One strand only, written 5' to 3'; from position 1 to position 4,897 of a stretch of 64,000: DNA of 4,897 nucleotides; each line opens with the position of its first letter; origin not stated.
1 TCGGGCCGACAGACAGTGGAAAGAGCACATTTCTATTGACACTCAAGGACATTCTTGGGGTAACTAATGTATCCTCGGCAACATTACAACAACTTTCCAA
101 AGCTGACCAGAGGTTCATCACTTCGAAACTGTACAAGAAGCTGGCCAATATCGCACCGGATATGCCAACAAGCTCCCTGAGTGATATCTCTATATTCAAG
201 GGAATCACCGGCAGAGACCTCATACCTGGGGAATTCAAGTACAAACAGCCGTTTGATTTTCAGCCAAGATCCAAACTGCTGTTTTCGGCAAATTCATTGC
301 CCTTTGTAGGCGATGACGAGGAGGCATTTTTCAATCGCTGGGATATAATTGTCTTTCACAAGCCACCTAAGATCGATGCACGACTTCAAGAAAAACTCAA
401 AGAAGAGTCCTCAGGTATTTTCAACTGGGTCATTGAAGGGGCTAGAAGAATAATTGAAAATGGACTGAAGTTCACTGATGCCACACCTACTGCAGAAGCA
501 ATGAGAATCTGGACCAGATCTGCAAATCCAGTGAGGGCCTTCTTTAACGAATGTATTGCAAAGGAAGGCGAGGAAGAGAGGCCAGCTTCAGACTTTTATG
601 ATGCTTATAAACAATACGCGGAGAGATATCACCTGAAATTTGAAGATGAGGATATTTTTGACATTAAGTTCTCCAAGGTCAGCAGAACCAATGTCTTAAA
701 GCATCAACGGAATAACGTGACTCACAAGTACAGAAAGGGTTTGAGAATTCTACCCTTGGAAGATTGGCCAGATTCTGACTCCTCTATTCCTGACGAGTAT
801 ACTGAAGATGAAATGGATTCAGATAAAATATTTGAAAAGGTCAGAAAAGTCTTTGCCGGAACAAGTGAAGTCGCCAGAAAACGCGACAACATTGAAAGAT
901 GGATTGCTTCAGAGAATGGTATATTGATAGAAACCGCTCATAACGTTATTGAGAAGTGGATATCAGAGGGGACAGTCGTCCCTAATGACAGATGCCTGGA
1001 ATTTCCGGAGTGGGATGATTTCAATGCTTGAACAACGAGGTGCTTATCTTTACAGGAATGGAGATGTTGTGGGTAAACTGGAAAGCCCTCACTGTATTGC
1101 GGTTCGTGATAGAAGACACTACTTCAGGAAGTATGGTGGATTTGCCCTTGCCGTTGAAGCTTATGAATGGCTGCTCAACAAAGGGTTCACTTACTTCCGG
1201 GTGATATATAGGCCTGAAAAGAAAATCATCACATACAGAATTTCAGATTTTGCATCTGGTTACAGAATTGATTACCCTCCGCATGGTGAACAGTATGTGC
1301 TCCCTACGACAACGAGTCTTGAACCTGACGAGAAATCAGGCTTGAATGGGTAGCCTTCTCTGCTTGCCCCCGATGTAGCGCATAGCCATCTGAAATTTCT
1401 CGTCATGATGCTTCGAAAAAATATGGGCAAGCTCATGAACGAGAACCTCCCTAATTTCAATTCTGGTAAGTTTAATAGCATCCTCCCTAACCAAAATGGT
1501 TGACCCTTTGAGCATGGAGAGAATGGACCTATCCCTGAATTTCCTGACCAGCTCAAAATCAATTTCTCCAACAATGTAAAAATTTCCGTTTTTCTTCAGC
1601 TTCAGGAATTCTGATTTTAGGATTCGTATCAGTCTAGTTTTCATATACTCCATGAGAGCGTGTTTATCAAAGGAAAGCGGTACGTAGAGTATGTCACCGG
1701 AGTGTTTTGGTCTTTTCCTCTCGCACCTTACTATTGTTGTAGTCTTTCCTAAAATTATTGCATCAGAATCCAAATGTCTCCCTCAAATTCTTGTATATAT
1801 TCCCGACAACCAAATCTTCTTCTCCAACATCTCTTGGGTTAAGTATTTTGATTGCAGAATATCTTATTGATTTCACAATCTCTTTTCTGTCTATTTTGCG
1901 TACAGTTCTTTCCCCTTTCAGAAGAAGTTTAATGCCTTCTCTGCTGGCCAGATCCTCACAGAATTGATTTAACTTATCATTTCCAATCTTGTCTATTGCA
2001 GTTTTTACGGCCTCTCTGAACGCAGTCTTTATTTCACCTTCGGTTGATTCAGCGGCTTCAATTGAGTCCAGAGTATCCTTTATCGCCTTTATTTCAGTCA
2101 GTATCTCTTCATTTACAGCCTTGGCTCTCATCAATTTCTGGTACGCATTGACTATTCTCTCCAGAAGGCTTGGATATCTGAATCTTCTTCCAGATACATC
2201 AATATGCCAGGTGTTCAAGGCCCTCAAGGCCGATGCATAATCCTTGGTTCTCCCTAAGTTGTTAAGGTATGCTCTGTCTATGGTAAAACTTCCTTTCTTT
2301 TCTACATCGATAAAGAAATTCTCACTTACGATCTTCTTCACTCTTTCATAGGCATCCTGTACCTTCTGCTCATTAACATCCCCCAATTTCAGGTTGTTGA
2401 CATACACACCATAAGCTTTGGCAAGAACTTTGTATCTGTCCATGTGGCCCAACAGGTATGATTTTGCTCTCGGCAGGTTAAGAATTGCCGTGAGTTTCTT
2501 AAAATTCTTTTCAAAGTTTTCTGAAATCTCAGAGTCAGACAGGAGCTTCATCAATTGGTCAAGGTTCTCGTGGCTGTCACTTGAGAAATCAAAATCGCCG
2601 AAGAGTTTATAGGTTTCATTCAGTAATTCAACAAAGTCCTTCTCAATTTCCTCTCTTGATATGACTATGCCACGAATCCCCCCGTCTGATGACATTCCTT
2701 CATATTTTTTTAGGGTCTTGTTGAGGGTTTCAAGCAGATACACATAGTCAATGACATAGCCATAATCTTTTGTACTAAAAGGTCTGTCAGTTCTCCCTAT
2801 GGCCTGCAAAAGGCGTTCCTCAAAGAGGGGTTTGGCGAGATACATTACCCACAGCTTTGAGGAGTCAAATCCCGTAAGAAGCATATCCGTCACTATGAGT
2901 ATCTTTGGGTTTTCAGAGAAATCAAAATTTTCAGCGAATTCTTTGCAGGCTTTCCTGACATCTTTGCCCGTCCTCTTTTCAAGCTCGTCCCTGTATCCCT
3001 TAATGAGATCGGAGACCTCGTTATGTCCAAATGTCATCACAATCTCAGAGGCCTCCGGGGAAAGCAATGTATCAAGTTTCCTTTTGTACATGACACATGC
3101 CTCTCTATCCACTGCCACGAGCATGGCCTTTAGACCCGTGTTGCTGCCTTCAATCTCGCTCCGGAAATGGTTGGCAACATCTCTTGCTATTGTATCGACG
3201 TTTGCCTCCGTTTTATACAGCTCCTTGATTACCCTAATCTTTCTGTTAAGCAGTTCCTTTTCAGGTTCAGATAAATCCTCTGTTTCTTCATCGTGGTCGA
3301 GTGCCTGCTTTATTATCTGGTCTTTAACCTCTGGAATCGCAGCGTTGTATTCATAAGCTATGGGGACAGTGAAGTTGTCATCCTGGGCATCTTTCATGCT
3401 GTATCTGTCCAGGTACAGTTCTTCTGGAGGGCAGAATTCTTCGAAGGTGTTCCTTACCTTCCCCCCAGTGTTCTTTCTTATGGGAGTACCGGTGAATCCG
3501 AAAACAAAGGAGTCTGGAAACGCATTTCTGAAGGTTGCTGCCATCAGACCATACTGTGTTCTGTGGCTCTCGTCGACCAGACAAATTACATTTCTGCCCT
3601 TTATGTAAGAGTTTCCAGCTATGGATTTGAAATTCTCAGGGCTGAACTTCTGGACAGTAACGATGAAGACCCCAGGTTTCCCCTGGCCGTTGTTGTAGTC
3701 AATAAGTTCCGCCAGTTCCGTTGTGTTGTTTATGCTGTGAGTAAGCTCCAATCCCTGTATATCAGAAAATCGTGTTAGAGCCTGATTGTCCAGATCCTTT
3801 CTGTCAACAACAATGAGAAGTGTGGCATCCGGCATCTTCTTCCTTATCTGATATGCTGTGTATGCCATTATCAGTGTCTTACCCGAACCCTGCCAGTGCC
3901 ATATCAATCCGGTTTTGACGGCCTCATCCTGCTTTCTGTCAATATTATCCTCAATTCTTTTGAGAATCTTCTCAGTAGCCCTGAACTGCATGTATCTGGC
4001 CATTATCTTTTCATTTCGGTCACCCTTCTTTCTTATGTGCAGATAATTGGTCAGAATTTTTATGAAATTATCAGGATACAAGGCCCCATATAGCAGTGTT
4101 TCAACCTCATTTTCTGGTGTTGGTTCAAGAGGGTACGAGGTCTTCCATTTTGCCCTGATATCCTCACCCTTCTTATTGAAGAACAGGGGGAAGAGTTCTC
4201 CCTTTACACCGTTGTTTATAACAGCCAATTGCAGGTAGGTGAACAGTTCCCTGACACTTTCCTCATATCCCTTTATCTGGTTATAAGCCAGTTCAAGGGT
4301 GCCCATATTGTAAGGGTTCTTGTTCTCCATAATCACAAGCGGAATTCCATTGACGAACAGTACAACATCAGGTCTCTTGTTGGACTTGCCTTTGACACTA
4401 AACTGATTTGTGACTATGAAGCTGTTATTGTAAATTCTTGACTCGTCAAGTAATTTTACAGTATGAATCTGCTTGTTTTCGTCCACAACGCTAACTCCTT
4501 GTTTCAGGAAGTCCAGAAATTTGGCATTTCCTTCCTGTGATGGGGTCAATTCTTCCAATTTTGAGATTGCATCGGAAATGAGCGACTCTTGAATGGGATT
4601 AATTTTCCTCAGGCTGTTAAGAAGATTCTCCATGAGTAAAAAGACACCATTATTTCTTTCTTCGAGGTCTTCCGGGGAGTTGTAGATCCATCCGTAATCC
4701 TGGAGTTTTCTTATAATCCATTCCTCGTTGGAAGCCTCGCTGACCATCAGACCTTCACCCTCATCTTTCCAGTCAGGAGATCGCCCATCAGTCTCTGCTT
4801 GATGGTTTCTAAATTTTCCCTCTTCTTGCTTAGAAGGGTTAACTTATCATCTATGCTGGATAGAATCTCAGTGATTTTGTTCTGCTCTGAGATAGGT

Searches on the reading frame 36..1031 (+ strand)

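Call 91: search_protein_families(library=pfam, proteins=[window:36-1031:+], max_evalue=0.00001)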
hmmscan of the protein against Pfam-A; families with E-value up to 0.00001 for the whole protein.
window:36-1031:+ (331 aa): 1 family
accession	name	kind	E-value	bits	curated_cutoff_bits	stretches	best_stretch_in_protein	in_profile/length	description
PF19263.5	DUF5906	-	1.5e-13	51.8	27.6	1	3-99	13-112/114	Family of unknown function (DUF5906)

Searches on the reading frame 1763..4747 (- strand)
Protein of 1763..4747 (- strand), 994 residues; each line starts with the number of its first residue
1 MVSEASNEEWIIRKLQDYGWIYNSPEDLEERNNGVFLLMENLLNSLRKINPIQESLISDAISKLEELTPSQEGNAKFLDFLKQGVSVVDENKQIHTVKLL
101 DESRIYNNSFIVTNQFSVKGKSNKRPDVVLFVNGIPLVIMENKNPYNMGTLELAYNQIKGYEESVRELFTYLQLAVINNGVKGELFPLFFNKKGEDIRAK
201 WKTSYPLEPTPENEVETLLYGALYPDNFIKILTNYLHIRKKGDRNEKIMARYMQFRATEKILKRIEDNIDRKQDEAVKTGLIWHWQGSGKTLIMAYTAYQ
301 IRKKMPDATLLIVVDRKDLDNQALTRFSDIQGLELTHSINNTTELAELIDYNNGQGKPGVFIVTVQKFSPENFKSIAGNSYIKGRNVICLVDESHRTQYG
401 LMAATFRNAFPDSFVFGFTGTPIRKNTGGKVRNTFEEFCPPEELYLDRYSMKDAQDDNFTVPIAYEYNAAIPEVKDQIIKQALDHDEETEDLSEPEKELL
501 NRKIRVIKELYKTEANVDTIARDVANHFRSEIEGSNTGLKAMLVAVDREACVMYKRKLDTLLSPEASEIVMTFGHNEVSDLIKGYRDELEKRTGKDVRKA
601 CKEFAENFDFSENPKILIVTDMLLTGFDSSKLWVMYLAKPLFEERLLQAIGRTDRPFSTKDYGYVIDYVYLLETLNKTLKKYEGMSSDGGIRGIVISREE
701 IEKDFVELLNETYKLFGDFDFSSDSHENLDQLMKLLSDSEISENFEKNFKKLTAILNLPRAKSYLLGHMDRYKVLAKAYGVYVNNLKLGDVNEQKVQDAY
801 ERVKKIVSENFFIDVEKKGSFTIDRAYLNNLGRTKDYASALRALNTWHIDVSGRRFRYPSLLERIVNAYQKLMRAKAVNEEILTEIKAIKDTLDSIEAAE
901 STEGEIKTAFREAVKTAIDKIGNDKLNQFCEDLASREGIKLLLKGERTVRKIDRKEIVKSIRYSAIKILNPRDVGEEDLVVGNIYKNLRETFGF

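Call 91: search_protein_families(library=pfam, proteins=[window:1763-4747:-], max_evalue=0.00001)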
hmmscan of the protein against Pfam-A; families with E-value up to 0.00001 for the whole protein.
window:1763-4747:- (994 aa): 4 families
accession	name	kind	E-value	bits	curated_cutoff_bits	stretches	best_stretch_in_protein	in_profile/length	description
PF18766.7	SWI2_SNF2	-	2.8e-54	184.5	26.7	1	254-493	2-216/221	SWI2/SNF2 ATPase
PF04313.20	HSDR_N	-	2.3e-38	132.5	25.1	1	3-182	3-186/198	Type I restriction enzyme R protein N terminus (HSDR_N)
PF04851.21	ResIII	-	1e-24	87.7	22.5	1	248-424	2-164/164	Type III restriction enzyme, res subunit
PF22679.2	T1R_D3-like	-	3e-17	63.9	27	1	577-668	61-156/158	Type I restriction enzyme subunit R domain 3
